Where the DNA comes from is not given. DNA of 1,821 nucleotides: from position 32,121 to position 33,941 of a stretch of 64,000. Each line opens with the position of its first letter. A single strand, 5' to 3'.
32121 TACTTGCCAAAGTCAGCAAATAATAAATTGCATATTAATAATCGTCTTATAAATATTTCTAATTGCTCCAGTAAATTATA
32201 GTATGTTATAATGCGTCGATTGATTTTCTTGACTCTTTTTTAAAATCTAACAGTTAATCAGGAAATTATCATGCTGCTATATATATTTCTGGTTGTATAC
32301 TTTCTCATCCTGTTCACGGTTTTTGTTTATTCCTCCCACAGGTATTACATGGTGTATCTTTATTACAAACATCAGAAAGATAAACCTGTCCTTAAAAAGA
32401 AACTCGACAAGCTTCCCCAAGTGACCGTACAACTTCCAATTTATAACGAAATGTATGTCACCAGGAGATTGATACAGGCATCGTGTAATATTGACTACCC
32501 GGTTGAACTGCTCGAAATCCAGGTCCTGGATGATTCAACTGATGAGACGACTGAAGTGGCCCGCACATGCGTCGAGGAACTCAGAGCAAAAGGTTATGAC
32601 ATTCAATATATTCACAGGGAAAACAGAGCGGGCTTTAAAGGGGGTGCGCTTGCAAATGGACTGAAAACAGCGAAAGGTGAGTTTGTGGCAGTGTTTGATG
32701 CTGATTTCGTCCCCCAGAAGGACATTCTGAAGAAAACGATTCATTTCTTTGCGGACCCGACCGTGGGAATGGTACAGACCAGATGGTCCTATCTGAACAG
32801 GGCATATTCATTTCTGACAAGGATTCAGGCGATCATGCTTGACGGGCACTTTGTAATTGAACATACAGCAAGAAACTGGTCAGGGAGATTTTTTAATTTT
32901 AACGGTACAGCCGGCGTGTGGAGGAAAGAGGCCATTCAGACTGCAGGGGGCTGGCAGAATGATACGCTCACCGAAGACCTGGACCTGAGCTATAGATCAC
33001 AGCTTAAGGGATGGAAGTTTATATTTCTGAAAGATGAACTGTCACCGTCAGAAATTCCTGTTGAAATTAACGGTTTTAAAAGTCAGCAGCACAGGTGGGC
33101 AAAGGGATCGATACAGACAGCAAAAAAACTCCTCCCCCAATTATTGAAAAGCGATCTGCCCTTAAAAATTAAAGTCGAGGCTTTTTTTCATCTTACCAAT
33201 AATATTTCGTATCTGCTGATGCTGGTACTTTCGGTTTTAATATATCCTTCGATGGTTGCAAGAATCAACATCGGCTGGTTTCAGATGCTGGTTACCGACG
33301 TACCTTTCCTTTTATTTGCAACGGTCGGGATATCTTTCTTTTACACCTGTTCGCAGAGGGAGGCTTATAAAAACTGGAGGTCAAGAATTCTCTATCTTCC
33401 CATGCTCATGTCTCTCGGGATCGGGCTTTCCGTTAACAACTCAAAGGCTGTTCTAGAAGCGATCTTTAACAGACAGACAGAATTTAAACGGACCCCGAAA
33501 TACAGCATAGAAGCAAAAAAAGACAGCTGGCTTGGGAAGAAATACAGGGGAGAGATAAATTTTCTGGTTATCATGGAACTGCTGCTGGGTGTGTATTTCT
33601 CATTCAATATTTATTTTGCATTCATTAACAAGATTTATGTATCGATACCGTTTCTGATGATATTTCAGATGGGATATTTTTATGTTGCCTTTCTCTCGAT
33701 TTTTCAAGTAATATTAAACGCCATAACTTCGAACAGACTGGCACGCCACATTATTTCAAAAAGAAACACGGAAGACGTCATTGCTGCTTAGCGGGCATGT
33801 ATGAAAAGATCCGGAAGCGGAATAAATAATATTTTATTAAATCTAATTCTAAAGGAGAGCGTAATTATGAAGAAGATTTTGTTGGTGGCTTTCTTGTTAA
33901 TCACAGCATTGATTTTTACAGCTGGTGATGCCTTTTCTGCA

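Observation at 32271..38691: Candidate novel synthase-dependent exopolysaccharide / periplasmic glycosylation locus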

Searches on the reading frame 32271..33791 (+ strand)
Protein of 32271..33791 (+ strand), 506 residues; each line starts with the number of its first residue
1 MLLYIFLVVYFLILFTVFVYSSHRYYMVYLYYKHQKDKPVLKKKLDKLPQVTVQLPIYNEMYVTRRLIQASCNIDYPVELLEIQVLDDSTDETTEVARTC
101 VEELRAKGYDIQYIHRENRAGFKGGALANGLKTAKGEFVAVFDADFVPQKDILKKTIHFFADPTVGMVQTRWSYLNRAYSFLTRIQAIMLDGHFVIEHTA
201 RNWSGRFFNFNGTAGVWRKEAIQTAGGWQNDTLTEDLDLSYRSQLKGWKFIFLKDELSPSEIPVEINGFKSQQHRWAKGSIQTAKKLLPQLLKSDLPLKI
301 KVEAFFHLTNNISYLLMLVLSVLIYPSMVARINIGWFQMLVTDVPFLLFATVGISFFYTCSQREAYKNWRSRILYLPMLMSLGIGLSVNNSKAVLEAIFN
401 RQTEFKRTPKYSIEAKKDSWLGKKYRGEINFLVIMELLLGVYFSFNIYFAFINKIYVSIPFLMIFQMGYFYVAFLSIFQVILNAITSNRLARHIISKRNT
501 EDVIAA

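Call 4: search_protein_families(library=pfam, proteins=[window:32271-33791:+], max_evalue=0.01)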
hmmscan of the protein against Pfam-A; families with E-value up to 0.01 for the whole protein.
window:32271-33791:+ (506 aa): 5 families
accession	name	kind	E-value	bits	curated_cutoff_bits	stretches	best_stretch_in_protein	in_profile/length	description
PF13641.12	Glyco_tranf_2_3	-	8.7e-24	85.2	27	1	49-279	1-230/230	Glycosyltransferase like family 2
PF13632.12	Glyco_trans_2_3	-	2.1e-22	80.3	27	1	139-338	2-182/198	Glycosyl transferase family group 2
PF00535.33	Glycos_transf_2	-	1.9e-17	64.2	23.3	1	53-175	2-119/168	Glycosyl transferase family 2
PF13506.12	Glyco_transf_21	-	1.5e-11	44.5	21.7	1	125-278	20-174/174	Glycosyl transferase family 21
PF10111.15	Glyco_tranf_2_2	-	9.2e-05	22.5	27.3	1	60-244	12-200/276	Glycosyltransferase like family 2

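Call 5: search_protein_families(library=ncbifam, proteins=[window:32271-33791:+], max_evalue=0.01)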
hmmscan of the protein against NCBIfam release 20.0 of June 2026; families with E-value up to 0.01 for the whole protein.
window:32271-33791:+ (506 aa): 21 families
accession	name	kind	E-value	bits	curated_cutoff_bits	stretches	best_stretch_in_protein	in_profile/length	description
TIGR03030.1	CelA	equivalog_domain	1.4e-41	142.4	699.1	1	12-313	92-412/714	UDP-forming cellulose synthase catalytic subunit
TIGR03937.1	PgaC_IcaA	equivalog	7.8e-36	123.9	422.3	1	4-355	2-345/407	poly-beta-1,6-N-acetyl-D-glucosamine synthase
NF008558.0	PRK11498.1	equivalog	3.4e-29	101.4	992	1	38-319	261-542/872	UDP-forming cellulose synthase catalytic subunit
TIGR03111.1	glyc2_xrt_Gpos1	hypoth_equivalog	3e-17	62.6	363.95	1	41-380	41-393/439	TIGR03111 family XrtG-associated glycosyltransferase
TIGR03965.1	mycofact_glyco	equivalog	3.8e-17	62.3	280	1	44-250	69-270/467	mycofactocin biosynthesis glycosyltransferase MftF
TIGR04242.1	nodulat_NodC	equivalog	1.8e-13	50.2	550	1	19-341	15-340/395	chitooligosaccharide synthase NodC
NF053846.1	glyco_with_XrtP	equivalog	4.8e-12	45.3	520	1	225-330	244-348/440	XrtP-associated glycosyltransferase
NF003962.0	PRK05454.2-5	equivalog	1.8e-09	36.8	328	1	6-283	93-390/641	glucans biosynthesis glucosyltransferase MdoH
NF041875.1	EPS_EpsD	equivalog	3e-09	36.7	370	1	52-256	2-202/325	exopolysaccharide biosynthesis glycosyltransferase EpsD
NF041865.1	EpsU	equivalog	5.7e-09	35.5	700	1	12-310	4-293/394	exopolysaccharide biosynthesis GT2 family glycosyltransferase EpsU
TIGR03472.1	HpnI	equivalog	9.8e-09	34.5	310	1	40-278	32-270/373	bacteriohopanetetrol glucosamine biosynthesis glycosyltransferase HpnI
TIGR03469.1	HpnB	hypoth_equivalog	1.2e-07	31.2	379.25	1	38-158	33-158/386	hopene-associated glycosyltransferase HpnB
NF047683.1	TeichurnBiosyTuaG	equivalog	7.5e-07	29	400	1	48-182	5-133/252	teichuronic acid biosynthesis protein TuaG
TIGR04283.1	glyco_like_mftF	equivalog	2.9e-06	27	182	1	53-281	3-206/221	TIGR04283 family arsenosugar biosynthesis glycosyltransferase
NF007482.0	PRK10073.1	equivalog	6.6e-06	25.3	423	1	48-158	5-108/334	glycosyltransferase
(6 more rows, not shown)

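Call 6: search_solved_structures(query=window:32271-33791:+, max_evalue=0.001, show_alignments=1)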
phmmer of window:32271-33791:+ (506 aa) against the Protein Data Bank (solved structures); distinct sequences matched with E-value up to 0.001: 14.
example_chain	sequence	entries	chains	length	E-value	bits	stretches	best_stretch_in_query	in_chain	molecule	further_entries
5ej1_A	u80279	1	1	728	5.7e-26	94.6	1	9-298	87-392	Putative cellulose synthase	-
4hg6_A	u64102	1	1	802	7.2e-26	94.2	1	9-298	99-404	Cellulose Synthase Subunit A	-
4p00_A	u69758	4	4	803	7.2e-26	94.2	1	9-298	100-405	Cellulose Synthase A subunit | Cellulose Synthase subunit A | Putative cellulose synthase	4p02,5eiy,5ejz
7lby_A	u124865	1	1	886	5.6e-23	84.7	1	35-321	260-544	Cellulose synthase catalytic subunit [UDP-forming]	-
9b8v_E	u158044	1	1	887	5.6e-23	84.7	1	35-321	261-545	Cellulose synthase catalytic subunit [UDP-forming]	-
9fmv_A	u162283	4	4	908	5.9e-23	84.6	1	35-321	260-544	Cellulose synthase catalytic subunit [UDP-forming]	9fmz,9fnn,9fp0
6yv7_A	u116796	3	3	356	7.5e-15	57.9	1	47-311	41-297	Glycosyl transferase, family 2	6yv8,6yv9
6yv7_B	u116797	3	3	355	7.9e-15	57.8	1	47-311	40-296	Glycosyl transferase, family 2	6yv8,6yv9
2z87_A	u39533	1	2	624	2e-08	36.7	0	29-170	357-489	Chondroitin synthase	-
2z86_A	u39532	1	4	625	2e-08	36.7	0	29-170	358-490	Chondroitin synthase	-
5tze_C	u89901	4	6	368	1.1e-05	27.7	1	52-160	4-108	Glycosyl transferase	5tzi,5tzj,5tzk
6p61_A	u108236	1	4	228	1.6e-05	27.1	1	45-184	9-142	Glycosyltransferase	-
5tz8_A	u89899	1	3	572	2.8e-05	26.3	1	52-160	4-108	Glycosyl transferase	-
3bcv_A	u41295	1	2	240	0.00015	24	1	47-153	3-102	Putative glycosyltransferase protein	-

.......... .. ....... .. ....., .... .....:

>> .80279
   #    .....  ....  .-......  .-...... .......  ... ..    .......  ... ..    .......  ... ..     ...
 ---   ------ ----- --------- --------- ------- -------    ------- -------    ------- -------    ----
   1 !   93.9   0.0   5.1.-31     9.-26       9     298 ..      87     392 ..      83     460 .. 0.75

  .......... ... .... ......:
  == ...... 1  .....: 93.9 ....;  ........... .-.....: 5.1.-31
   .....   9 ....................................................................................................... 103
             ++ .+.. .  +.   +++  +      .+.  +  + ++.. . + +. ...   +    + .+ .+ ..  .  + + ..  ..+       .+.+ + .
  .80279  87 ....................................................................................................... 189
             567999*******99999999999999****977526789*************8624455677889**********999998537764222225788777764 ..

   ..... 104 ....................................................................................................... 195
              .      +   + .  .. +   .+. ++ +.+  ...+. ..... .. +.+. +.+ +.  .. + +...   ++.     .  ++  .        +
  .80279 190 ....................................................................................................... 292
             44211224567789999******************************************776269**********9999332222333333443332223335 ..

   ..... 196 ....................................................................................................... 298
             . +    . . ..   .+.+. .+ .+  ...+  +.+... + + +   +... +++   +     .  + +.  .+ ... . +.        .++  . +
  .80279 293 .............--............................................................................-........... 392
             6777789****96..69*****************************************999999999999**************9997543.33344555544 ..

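Call 10: find_homologous_proteins(query=window:32271-33791:+, max_evalue=1e-10)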
Query window:32271-33791:+ (506 aa): 8000 proteins with E <= 1e-10 among 8000 candidates; the best 120 are listed.
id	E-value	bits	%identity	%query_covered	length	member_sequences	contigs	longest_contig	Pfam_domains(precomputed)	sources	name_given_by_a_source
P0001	0.0e+0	1065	92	100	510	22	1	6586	PF13632.13,PF13506.14,PF13641.13,PF00535.33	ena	-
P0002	0.0e+0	1018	92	95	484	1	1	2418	PF13632.13,PF13506.14,PF13641.13,PF00535.33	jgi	jgi:cellulose synthase/poly-beta-1,6-N-acetylglucosamine synthase-like glycosyltransferase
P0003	0.0e+0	1015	86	100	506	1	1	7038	PF13632.13,PF13506.14,PF13641.13,PF00535.33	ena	-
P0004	0.0e+0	1015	87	100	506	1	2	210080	PF13632.13,PF13506.14,PF13641.13,PF00535.33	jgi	jgi:cellulose synthase/poly-beta-1,6-N-acetylglucosamine synthase-like glycosyltransferase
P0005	0.0e+0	1015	86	100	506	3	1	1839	PF13632.13,PF13506.14,PF13641.13,PF00535.33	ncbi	-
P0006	0.0e+0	1011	84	100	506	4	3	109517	PF13632.13,PF13506.14,PF13641.13,PF00535.33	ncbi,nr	ncbi:MAG TPA: glycosyltransferase [Nitrospirae bacterium]|nr:beta-monoglucosyldiacylglycerol synthas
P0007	0.0e+0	1010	86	100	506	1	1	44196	PF13632.13,PF13506.14,PF13641.13,PF00535.33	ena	-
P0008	0.0e+0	1009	86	100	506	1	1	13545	PF13632.13,PF13506.14,PF13641.13,PF00535.33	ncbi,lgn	-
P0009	0.0e+0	1009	85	100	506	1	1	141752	PF13632.13,PF13506.14,PF13641.13,PF00535.33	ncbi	-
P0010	2.7e-298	1008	85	100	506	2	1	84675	PF13632.13,PF13506.14,PF13641.13,PF00535.33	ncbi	-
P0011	2.8e-298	1008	86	100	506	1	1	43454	PF13632.13,PF13506.14,PF13641.13,PF00535.33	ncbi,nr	ncbi:MAG TPA: glycosyl transferase family 2 [Nitrospiraceae bacterium]|nr:glycosyl transferase famil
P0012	2.9e-298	1008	86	100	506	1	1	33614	PF13632.13,PF13506.14,PF13641.13,PF00535.33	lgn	-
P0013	3.1e-298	1007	86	100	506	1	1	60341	PF13632.13,PF13506.14,PF13641.13,PF00535.33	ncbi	-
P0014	1.1e-297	1006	85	100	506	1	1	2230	PF13632.13,PF13506.14,PF13641.13,PF00535.33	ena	-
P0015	2.4e-297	1004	85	100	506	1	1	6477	PF13632.13,PF13506.14,PF13641.13,PF00535.33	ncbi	-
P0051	8.5e-285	963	79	100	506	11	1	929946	PF13632.13,PF13506.14,PF13641.13,PF00535.33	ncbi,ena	-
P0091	2.2e-270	916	77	100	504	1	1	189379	PF13632.13,PF13506.14,PF13641.13,PF00535.33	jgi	jgi:cellulose synthase/poly-beta-1,6-N-acetylglucosamine synthase-like glycosyltransferase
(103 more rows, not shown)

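Call 11: find_encoding_contigs(protein=P0051, flank=10000, max_places=2)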
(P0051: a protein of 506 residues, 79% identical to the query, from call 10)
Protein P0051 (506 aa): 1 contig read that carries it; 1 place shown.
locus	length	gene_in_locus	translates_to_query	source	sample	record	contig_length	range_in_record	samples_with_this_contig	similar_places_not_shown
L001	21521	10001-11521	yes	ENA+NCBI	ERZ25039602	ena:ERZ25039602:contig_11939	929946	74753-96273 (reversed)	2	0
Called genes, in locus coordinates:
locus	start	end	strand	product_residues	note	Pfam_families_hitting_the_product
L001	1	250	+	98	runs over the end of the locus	PF00753:Lactamase_B, PF12706:Lactamase_B_2 (weak)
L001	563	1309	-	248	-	PF01479:S4, PF13275:S4_2 (faint), PF01728:FtsJ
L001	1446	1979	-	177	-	PF02780:Transketolase_C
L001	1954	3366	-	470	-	PF13292:DXP_synthase_N, PF00456:Transketolase_N, PF02779:Transket_pyr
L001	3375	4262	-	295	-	PF00348:polyprenyl_synt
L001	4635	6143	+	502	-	PF00501:AMP-binding, PF13193:AMP-binding_C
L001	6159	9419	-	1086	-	PF12797:Fer4_2 (faint), PF12837:Fer4_6 (faint), PF12838:Fer4_7 (faint), PF13247:Fer4_11, PF00037:Fer4 (weak), PF04879:Molybdop_Fe4S4, PF00384:Molybdopterin, PF01568:Molydop_binding (weak), +1 more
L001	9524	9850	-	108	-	PF12802:MarR_2, PF12840:HTH_20 (weak), PF01022:HTH_5, PF13601:HTH_34 (weak)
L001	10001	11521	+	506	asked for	PF13506:Glyco_transf_21, PF00535:Glycos_transf_2, PF13641:Glyco_tranf_2_3, PF13632:Glyco_trans_2_3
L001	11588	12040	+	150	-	-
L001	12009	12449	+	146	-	-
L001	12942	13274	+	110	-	PF13431:TPR_17 (faint), PF13424:TPR_12, PF07719:TPR_2 (weak), PF13181:TPR_8 (weak), PF13428:TPR_14 (faint), PF00515:TPR_1 (weak), PF13414:TPR_11, PF14559:TPR_19 (weak), +2 more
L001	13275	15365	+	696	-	-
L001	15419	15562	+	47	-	-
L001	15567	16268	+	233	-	PF00535:Glycos_transf_2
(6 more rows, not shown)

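Call 12: find_encoding_contigs(protein=P0091, flank=10000, max_places=2)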
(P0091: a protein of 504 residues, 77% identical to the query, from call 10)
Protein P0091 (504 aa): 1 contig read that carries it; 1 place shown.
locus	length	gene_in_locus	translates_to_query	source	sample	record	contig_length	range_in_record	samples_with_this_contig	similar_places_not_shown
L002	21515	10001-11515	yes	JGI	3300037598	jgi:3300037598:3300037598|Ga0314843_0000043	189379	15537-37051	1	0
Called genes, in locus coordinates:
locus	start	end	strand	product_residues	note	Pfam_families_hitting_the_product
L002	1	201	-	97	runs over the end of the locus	PF20126:TumE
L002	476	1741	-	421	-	PF04607:RelA_SpoT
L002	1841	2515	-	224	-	-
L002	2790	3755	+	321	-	PF00528:BPD_transp_1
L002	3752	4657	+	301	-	PF12911:OppC_N, PF00528:BPD_transp_1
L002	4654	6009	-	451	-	PF01116:F_bP_aldolase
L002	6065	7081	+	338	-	PF01520:Amidase_3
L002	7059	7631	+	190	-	PF10646:Germane (weak)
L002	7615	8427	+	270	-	PF01177:Asp_Glu_race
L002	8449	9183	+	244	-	PF01138:RNase_PH, PF03725:RNase_PH_C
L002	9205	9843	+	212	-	PF01983:CofC, PF09837:DUF2064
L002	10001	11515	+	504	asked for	PF13506:Glyco_transf_21, PF00535:Glycos_transf_2, PF13641:Glyco_tranf_2_3, PF13632:Glyco_trans_2_3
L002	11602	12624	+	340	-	-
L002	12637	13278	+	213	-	-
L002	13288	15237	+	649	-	-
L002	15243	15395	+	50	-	-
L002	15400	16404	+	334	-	PF01075:Glyco_transf_9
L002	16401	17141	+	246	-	PF11306:DUF3108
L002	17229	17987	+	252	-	PF00535:Glycos_transf_2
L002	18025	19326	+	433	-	PF03721:UDPG_MGDP_dh_N, PF00984:UDPG_MGDP_dh, PF03720:UDPG_MGDP_dh_C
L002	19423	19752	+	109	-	PF12802:MarR_2 (weak), PF01022:HTH_5, PF12840:HTH_20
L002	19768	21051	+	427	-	PF00202:Aminotran_3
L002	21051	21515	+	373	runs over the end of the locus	PF01926:MMR_HSR1 (weak), PF02421:FeoB_N (faint), PF06071:YchF-GTPase_C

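Call 54: search_protein_representatives(protein=window:32271-33791:+)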
Query: 506 residues. Proteins with E-value up to 0.001 (for the whole library): 22518; up to 1e-10: 10284; up to 1e-30: 1929. The best 150 are listed.
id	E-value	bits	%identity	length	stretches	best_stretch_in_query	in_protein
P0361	1.9e-167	574.4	53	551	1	5-489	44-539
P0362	7.7e-159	546.0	49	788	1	8-481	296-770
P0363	1.3e-155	535.4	52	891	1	5-478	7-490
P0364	3.5e-153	527.4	51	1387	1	3-478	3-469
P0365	6.0e-153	526.6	49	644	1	5-480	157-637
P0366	7.4e-151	519.7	50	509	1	4-481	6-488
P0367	1.5e-149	515.3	49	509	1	8-480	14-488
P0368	1.7e-149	515.2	48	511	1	2-479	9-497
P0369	2.0e-149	515.0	49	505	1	4-480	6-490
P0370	8.6e-149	512.9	49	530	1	9-480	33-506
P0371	8.7e-148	509.6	49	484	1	4-480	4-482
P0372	3.5e-147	507.6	47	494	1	5-482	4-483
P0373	8.2e-146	503.0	49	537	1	8-486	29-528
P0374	3.4e-145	501.0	49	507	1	7-483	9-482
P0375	1.7e-144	498.7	48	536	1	6-478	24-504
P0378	3.9e-141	487.6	45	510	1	4-494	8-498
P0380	2.8e-138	478.2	48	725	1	7-476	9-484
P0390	1.4e-133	462.7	53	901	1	47-481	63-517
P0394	3.6e-133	461.3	48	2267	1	8-477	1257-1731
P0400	1.0e-131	456.5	46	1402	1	6-477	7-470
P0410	5.7e-129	447.5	43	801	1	5-478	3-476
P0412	1.4e-128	446.2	44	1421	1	5-487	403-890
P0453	3.4e-120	418.5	45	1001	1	20-481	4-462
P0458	3.7e-119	415.1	45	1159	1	2-487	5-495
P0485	2.7e-115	402.4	42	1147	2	5-478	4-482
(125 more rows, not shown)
